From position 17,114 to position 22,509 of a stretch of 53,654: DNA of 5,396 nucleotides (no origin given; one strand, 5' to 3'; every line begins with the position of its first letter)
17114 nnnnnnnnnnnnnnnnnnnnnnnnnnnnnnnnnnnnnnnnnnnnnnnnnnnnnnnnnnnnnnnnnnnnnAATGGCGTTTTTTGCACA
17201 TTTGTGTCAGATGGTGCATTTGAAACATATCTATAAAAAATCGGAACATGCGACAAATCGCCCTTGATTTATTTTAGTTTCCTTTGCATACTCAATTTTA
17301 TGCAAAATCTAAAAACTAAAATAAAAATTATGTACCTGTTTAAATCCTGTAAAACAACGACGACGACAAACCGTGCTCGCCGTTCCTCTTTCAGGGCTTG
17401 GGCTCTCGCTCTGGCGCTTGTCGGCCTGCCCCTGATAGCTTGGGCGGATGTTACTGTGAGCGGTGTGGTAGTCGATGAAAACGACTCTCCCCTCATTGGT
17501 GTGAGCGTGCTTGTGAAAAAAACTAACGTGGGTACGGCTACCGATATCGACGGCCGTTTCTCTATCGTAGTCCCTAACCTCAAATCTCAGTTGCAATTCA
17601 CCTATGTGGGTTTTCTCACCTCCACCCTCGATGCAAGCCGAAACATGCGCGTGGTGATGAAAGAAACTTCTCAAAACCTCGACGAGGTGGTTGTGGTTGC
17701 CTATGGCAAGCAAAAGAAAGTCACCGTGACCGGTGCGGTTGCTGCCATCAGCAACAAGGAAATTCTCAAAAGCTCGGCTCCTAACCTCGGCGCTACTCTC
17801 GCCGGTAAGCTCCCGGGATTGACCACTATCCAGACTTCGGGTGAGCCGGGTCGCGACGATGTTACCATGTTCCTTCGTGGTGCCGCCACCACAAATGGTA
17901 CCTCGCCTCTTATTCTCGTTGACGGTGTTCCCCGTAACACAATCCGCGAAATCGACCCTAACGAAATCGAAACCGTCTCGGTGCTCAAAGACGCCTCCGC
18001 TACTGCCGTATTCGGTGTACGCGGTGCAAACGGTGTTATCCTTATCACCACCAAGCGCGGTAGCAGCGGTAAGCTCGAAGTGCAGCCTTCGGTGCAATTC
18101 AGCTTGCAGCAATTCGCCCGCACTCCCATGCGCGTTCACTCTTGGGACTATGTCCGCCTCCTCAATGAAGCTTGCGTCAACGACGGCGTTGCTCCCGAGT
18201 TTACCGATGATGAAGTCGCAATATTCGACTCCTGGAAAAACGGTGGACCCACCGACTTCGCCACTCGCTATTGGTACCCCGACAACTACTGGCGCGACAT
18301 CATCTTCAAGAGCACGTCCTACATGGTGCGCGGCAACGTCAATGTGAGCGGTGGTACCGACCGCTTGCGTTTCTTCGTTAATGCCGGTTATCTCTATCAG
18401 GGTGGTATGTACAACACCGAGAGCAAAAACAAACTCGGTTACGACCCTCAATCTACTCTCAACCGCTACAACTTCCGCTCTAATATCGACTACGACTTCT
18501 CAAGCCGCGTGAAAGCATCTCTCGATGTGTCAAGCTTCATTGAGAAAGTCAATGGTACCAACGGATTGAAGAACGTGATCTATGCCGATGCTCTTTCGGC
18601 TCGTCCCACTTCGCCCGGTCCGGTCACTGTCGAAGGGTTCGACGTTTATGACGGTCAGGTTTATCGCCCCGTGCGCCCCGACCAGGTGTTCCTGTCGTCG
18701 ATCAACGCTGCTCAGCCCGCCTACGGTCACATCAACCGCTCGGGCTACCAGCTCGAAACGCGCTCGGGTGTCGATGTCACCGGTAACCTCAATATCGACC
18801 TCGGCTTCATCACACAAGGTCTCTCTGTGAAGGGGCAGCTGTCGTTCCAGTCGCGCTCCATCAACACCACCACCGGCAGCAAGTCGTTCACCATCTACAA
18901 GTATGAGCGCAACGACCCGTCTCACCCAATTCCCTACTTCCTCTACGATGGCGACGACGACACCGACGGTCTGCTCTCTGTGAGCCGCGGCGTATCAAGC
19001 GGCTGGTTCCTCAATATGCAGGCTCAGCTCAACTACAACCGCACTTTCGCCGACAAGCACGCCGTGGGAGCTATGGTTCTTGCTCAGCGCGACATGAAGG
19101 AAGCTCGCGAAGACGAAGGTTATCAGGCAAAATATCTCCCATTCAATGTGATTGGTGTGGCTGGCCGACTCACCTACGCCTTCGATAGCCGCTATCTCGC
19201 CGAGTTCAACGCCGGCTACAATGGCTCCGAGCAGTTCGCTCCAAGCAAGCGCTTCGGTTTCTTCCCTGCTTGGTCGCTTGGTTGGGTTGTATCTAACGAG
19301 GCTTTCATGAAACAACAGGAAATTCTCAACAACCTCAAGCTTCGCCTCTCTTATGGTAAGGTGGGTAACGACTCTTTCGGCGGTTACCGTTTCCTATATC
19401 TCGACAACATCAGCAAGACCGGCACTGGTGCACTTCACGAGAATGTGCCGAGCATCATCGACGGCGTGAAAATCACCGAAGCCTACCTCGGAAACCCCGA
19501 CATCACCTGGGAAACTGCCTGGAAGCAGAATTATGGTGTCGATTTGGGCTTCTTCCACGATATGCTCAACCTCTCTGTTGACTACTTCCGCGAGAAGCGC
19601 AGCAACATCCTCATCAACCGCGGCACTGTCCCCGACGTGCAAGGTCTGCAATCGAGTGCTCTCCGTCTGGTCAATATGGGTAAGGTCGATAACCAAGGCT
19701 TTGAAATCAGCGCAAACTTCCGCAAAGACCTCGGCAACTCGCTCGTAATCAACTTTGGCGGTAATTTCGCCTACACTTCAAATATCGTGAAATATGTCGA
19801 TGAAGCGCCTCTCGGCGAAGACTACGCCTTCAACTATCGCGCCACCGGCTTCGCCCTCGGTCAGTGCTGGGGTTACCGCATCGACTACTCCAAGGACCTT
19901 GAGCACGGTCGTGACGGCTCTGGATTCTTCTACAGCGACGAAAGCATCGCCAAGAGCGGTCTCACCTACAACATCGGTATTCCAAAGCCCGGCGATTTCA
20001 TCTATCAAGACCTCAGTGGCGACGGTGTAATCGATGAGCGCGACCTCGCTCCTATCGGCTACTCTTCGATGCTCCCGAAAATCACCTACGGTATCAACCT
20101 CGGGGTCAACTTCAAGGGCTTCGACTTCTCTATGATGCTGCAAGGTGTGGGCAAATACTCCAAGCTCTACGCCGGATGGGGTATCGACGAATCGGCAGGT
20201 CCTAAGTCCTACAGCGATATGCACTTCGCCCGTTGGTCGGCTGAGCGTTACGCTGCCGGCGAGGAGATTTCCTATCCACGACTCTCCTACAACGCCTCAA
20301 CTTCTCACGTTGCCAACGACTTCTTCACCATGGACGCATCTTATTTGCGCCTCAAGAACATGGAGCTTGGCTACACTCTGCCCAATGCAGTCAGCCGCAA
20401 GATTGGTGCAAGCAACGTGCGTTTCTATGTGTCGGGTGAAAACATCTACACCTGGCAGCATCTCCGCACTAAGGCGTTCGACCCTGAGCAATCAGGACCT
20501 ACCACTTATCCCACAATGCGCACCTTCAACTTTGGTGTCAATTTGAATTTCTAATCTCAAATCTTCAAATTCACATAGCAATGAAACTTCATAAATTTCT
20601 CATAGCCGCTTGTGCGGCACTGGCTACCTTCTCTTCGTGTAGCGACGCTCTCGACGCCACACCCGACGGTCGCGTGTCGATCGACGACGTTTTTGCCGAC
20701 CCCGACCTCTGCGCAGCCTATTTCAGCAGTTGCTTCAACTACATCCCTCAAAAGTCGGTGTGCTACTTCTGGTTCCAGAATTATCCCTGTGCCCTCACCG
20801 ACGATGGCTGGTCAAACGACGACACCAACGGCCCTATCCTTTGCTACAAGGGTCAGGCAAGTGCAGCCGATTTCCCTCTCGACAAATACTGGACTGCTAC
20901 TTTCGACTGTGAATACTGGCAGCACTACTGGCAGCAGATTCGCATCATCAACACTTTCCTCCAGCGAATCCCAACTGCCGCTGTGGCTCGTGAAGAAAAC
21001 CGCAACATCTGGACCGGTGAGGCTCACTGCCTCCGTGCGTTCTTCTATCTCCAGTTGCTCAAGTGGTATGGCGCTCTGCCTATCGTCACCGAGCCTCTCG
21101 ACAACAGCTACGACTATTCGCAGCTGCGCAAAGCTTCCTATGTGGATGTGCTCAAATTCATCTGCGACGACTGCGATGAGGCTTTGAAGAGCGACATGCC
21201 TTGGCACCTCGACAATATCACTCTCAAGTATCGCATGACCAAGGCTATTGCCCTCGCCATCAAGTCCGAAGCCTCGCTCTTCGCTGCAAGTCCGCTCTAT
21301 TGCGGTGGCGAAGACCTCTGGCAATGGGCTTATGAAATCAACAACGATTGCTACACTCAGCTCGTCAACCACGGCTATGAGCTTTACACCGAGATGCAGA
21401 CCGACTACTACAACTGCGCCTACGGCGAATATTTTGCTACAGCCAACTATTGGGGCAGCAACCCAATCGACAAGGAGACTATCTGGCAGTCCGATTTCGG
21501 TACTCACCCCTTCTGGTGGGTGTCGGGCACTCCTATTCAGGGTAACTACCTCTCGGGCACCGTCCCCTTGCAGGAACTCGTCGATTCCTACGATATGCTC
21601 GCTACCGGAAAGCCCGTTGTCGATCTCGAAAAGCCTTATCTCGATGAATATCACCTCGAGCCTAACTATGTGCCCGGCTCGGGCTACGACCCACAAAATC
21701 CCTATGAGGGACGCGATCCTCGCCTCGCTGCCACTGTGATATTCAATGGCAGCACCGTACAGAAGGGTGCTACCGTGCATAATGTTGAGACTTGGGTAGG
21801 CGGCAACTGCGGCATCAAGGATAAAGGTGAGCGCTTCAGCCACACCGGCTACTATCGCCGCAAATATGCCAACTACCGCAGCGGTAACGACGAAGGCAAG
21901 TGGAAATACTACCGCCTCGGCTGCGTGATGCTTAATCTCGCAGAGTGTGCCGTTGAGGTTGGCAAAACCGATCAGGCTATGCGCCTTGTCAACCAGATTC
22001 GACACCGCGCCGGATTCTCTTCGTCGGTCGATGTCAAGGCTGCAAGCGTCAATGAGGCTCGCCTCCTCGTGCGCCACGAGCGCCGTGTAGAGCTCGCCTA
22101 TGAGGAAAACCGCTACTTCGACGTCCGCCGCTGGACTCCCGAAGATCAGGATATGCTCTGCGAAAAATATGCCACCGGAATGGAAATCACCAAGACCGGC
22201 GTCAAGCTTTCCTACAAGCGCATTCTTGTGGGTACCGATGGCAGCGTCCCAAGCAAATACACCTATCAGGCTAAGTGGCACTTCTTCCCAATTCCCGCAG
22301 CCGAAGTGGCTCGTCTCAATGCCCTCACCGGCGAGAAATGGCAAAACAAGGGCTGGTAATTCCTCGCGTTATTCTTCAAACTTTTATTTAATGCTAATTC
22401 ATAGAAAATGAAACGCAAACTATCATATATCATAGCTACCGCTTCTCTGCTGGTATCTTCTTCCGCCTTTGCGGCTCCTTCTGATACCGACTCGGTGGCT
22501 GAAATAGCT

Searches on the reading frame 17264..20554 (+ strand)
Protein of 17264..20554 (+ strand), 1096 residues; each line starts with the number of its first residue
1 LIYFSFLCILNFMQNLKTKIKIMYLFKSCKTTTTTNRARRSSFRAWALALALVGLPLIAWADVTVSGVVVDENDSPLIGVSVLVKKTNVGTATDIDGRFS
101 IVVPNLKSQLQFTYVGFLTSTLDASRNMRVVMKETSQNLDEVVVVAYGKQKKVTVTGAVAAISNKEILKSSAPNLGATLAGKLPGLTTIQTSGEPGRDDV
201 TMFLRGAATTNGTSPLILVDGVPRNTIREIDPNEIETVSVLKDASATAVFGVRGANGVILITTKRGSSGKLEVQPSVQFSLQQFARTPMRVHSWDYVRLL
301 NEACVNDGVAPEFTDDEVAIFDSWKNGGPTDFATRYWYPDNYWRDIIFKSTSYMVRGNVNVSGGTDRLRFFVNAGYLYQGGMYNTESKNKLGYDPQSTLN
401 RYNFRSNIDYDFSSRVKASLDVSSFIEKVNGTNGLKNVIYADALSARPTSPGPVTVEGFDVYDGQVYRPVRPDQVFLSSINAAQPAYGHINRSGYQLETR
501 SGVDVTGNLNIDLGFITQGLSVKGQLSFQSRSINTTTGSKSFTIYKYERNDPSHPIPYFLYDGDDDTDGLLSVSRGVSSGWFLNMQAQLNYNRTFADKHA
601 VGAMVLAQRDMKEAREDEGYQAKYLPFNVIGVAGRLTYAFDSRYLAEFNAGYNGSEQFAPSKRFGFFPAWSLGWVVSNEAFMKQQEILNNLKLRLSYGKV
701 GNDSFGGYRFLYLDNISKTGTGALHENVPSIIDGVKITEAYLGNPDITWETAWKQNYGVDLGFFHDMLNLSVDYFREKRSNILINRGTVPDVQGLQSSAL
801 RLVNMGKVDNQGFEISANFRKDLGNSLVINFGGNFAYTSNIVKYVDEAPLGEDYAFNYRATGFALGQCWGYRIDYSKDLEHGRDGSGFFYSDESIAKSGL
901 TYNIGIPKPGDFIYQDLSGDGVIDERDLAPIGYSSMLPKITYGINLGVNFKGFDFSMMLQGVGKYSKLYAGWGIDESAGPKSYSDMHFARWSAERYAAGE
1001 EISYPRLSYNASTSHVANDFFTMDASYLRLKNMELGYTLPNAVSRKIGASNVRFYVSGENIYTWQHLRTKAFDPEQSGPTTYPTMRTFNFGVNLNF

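Call 14: search_protein_families(library=pfam, proteins=[window:17264-20554:+], max_evalue=0.001)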
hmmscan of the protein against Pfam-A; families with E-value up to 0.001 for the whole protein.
window:17264-20554:+ (1096 aa): 3 families
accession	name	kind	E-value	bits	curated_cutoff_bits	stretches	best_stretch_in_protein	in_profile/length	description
PF13715.12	CarbopepD_reg_2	-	3.2e-17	62.8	32.2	1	65-144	1-88/88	CarboxypepD_reg-like domain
PF07715.20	Plug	-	2.5e-15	57.3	23.9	1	152-258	2-107/107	TonB-dependent Receptor Plug Domain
PF13620.12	CarboxypepD_reg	-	5.1e-09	36.8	32.3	1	64-126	1-65/82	Carboxypeptidase regulatory-like domain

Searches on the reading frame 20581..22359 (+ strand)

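Call 14: search_protein_families(library=pfam, proteins=[window:20581-22359:+], max_evalue=0.001)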
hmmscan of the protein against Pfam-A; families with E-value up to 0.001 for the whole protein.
window:20581-22359:+ (592 aa): 2 families
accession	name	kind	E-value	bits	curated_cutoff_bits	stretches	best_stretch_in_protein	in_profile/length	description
PF07980.17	SusD_RagB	-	4e-44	151.9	23.1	1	298-592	13-297/297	SusD family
PF14322.12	SusD-like_3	-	3.9e-12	47.3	27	1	104-227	69-185/191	Starch-binding associating with outer membrane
